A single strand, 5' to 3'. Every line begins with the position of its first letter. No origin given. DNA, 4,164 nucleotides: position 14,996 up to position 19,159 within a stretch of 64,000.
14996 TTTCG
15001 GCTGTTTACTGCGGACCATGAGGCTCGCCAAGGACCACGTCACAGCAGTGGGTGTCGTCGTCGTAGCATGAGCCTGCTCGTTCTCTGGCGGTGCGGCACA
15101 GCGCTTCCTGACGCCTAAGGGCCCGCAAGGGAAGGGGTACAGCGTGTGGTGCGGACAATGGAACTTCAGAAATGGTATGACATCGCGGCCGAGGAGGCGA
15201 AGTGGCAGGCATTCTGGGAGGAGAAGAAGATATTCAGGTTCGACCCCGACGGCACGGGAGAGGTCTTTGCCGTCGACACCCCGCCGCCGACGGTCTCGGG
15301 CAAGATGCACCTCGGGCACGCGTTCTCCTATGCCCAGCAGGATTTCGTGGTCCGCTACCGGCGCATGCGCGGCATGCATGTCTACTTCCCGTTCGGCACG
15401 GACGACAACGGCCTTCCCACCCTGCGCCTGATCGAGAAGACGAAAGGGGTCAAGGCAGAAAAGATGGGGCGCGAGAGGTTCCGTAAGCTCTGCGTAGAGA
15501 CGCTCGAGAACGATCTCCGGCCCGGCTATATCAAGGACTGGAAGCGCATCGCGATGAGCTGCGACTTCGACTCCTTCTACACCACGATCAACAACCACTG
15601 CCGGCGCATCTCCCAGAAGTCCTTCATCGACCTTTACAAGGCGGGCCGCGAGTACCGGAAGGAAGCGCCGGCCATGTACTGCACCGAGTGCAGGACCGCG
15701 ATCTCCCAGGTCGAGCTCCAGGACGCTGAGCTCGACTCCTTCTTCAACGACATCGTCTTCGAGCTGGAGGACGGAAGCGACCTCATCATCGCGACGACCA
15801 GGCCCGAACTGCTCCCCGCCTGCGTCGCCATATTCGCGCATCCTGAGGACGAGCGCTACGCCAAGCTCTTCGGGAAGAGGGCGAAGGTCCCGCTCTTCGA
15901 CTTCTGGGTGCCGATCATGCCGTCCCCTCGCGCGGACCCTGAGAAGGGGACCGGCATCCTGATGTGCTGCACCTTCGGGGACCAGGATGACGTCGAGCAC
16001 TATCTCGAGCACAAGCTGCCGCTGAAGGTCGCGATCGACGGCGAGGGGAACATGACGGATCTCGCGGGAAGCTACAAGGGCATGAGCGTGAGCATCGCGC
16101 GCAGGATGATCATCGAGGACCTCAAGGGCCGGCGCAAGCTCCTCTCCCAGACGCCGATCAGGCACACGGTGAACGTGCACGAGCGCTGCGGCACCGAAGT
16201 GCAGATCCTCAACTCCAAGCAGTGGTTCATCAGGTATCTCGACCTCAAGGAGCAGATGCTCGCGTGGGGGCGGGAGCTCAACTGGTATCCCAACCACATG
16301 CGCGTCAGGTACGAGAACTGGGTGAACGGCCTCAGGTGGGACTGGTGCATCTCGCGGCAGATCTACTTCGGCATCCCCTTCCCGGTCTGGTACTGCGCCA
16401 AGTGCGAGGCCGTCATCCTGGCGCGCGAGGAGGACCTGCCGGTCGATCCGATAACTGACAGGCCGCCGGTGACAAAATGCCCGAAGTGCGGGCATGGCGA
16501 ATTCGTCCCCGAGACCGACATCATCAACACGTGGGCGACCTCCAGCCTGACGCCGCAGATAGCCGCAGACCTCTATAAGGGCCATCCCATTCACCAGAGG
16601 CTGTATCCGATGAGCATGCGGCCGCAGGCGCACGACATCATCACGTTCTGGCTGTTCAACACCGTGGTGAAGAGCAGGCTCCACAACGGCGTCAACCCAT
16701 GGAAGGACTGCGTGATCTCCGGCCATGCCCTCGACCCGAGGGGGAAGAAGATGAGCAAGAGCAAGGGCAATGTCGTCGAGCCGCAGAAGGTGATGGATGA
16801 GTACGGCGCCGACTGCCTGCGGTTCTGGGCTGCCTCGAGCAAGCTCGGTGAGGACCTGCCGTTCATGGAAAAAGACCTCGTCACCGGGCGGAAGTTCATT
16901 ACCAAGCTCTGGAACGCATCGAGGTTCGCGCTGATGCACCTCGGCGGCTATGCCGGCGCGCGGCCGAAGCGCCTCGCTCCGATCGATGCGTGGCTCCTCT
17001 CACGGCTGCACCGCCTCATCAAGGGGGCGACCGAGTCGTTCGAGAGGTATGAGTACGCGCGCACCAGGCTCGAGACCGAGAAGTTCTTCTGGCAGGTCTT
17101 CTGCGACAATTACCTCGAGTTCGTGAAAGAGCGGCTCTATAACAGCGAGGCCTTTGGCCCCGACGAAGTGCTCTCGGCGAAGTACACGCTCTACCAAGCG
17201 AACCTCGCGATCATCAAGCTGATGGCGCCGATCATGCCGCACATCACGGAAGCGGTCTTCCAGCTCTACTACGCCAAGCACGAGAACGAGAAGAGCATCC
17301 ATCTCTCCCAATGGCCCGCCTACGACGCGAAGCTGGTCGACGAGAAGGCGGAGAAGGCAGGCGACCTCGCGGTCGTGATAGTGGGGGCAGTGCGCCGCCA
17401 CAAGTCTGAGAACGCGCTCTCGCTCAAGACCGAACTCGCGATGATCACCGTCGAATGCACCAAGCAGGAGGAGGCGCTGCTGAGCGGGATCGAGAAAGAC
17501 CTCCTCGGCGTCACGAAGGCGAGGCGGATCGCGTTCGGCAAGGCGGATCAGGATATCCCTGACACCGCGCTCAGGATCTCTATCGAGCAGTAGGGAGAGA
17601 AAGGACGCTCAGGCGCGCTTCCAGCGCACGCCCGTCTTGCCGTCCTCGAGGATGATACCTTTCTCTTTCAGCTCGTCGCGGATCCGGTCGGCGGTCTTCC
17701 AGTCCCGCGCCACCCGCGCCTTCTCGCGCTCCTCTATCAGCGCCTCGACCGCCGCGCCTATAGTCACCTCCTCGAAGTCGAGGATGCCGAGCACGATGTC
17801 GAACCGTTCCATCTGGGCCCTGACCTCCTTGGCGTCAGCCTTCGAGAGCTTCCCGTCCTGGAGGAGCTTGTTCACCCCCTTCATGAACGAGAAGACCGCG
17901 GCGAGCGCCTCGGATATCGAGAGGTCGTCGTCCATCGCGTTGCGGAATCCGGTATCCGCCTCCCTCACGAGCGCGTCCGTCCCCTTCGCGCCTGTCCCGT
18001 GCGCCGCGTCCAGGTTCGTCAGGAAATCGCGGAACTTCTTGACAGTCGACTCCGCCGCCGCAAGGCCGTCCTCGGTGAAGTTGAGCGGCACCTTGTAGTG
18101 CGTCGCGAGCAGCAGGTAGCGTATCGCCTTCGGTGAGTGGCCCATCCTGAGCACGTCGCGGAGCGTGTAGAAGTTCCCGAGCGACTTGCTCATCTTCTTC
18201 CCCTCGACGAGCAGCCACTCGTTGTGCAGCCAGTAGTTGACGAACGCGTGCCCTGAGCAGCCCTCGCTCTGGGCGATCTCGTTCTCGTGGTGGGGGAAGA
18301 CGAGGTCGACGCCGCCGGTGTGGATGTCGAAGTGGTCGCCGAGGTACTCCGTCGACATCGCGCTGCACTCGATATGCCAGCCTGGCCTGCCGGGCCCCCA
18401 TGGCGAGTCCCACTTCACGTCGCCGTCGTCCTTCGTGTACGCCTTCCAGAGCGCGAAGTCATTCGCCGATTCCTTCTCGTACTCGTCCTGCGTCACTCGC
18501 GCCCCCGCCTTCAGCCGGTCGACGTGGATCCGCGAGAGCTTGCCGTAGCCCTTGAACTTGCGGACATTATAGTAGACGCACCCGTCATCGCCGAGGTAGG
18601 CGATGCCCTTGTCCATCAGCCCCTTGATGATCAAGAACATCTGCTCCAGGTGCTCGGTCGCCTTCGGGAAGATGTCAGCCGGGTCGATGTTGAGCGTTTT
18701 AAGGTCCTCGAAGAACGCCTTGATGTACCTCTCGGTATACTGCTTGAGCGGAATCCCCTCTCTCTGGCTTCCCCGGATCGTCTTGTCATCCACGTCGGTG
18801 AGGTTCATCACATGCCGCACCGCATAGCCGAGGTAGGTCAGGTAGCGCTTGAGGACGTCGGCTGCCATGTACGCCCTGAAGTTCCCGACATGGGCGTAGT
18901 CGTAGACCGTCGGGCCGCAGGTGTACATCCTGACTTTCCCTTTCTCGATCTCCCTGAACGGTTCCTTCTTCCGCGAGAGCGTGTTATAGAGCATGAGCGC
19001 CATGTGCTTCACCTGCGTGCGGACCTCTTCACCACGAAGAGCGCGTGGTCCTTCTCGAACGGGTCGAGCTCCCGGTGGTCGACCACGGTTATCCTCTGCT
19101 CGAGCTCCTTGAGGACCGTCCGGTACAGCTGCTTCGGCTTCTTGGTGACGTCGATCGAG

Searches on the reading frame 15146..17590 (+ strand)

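Call 75: search_protein_families(library=pfam, proteins=[window:15146-17590:+], max_evalue=0.001)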
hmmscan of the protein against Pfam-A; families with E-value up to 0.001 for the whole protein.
window:15146-17590:+ (815 aa): 4 families
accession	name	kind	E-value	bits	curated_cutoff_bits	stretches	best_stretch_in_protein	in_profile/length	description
PF00133.28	tRNA-synt_1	-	3e-81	273.8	22.7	1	19-571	1-411/414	tRNA synthetases class I (I, L, M and V)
PF08264.19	Anticodon_1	-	5e-36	124.2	25.1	1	614-765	1-145/148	Anticodon-binding domain of tRNA ligase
PF09334.17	tRNA-synt_1g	-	4.7e-28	98.5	20.1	2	43-186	3-130/391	tRNA synthetases class I (M)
PF01406.26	tRNA-synt_1e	-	6.3e-06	26.2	27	0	529-579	247-297/301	tRNA synthetases class I (C) catalytic domain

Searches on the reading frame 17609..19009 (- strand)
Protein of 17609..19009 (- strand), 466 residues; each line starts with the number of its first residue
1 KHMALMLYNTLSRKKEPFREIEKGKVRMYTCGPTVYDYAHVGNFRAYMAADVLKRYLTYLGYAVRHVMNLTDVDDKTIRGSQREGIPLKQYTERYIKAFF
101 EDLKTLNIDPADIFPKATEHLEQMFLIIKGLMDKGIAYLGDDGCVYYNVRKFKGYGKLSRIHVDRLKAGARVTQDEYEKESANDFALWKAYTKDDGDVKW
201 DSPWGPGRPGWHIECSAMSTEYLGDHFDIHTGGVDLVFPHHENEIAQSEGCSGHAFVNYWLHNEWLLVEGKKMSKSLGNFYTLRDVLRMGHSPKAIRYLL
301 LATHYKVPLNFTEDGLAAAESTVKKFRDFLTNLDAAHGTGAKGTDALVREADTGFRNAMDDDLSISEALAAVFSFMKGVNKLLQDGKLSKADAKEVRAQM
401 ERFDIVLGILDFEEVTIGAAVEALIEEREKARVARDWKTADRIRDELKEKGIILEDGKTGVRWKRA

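Call 75: search_protein_families(library=pfam, proteins=[window:17609-19009:-], max_evalue=0.001)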
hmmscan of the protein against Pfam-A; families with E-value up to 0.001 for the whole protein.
window:17609-19009:- (466 aa): 6 families
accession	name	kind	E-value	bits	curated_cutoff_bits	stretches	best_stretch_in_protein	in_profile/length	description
PF01406.26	tRNA-synt_1e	-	1.2e-117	393.1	27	1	18-320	2-300/301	tRNA synthetases class I (C) catalytic domain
PF09334.17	tRNA-synt_1g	-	7.4e-12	45.2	20.1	2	37-145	12-121/391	tRNA synthetases class I (M)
PF01921.24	tRNA-synt_1f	-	1.3e-09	38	27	1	264-327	273-336/360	tRNA synthetases class I (K)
PF09190.17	DALR_2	-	3.1e-09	37.7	22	1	355-410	2-56/57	DALR domain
PF23493.1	CysS_C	-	3.3e-09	37.2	23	1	418-463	5-50/51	Cysteinyl-tRNA ligase anticodon binding domain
PF00133.28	tRNA-synt_1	-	0.00069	18.9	22.7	0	268-308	371-410/414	tRNA synthetases class I (I, L, M and V)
